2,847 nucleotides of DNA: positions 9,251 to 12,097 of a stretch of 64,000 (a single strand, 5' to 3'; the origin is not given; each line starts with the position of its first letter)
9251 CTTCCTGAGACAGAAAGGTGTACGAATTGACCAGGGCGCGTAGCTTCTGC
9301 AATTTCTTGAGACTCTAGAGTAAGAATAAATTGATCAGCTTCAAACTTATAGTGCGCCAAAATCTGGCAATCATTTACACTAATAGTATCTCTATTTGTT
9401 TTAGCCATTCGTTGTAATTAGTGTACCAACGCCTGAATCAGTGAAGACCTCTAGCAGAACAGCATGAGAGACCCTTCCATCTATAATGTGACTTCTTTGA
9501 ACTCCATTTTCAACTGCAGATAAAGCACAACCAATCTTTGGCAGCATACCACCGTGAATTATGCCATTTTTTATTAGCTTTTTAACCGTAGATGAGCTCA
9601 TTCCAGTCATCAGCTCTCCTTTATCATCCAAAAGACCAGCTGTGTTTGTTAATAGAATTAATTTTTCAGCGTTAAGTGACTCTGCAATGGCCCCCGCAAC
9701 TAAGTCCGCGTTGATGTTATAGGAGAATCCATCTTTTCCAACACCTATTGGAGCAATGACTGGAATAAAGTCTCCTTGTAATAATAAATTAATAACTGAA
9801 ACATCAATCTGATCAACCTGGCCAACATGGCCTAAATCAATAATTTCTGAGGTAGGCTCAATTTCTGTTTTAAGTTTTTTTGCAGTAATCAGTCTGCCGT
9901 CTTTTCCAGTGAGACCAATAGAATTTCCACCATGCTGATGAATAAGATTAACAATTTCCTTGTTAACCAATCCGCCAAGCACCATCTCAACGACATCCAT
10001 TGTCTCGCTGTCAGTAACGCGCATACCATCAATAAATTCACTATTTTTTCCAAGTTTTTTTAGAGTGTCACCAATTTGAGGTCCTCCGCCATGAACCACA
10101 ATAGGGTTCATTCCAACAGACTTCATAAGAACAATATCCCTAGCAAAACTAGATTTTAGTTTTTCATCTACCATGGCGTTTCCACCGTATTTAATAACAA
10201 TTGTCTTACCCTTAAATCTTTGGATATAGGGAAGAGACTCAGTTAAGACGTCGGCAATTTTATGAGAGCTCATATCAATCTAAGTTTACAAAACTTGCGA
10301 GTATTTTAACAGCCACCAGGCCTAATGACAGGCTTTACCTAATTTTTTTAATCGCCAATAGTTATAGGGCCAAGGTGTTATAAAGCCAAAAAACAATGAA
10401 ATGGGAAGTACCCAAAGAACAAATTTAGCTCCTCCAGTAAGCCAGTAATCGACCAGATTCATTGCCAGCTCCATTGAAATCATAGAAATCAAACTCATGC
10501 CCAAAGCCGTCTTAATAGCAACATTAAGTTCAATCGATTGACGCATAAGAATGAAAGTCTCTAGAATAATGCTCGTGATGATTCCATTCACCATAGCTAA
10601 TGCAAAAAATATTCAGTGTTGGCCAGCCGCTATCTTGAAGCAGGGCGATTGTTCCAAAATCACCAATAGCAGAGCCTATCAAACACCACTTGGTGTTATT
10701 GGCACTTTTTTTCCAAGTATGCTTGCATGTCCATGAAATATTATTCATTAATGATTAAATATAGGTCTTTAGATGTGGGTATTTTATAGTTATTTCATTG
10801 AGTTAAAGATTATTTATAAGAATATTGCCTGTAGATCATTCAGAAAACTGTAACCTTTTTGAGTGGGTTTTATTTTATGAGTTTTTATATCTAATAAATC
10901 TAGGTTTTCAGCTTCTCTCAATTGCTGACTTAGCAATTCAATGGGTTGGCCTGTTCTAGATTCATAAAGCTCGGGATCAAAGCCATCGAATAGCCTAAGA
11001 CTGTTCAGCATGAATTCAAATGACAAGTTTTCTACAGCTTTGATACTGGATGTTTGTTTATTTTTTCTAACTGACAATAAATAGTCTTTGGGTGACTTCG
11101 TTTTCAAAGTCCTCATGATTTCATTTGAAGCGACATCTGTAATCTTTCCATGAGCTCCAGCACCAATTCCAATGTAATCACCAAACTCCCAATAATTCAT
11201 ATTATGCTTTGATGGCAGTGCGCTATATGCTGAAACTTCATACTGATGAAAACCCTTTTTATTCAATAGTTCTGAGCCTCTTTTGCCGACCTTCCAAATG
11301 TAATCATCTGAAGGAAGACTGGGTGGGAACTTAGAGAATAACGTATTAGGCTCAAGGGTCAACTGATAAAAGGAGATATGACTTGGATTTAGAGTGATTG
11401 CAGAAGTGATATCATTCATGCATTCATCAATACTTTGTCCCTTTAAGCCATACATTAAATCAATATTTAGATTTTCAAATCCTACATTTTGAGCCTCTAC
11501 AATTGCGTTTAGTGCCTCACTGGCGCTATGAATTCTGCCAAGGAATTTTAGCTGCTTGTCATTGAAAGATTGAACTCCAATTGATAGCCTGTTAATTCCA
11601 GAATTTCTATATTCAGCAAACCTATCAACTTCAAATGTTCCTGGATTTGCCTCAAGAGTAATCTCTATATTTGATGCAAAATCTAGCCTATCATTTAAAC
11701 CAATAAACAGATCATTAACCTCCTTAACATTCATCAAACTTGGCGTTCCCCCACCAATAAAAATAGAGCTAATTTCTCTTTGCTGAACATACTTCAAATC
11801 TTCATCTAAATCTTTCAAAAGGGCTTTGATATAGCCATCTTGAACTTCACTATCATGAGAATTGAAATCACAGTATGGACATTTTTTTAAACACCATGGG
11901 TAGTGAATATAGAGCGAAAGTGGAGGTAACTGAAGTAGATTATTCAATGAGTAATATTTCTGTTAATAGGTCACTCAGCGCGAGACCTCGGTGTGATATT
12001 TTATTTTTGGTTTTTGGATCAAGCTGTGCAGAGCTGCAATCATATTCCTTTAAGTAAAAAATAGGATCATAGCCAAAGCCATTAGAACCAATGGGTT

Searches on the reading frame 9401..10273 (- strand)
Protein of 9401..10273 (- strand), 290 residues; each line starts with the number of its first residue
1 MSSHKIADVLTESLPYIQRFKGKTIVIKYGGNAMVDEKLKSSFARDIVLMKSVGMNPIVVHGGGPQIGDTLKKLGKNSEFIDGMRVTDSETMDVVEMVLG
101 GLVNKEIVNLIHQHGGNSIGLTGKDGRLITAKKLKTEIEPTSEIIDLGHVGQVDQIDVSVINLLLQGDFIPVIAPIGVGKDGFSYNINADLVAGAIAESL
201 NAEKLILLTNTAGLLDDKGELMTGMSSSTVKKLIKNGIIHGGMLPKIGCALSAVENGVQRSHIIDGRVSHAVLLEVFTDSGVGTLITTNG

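Call 37: search_protein_families(library=pfam, proteins=[window:9401-10273:-], max_evalue=1e-8)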
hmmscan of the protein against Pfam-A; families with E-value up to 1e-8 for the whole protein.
window:9401-10273:- (290 aa): 1 family
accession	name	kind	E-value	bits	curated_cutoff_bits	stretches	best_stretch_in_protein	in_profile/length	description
PF00696.33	AA_kinase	-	1.3e-44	153.1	24.9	1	23-265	1-234/234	Amino acid kinase family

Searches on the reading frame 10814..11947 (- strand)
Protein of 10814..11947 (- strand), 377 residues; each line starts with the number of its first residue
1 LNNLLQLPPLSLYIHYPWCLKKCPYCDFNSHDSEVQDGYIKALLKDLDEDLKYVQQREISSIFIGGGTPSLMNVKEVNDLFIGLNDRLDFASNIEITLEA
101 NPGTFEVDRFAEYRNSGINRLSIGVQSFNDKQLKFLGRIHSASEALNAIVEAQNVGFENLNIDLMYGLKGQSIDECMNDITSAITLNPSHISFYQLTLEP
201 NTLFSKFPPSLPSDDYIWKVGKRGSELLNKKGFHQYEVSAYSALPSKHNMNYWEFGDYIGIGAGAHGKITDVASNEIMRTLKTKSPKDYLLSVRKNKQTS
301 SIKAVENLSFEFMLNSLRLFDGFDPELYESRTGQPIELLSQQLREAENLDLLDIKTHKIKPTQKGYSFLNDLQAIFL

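Call 37: search_protein_families(library=pfam, proteins=[window:10814-11947:-], max_evalue=1e-8)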
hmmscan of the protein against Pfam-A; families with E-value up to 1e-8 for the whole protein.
window:10814-11947:- (377 aa): 2 families
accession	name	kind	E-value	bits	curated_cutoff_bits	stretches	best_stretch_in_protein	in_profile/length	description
PF04055.27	Radical_SAM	-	1.1e-26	94.4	29.5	1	13-176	1-159/166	Radical SAM superfamily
PF06969.22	HemN_C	-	6.4e-09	36.2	24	0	309-367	7-66/67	HemN C-terminal domain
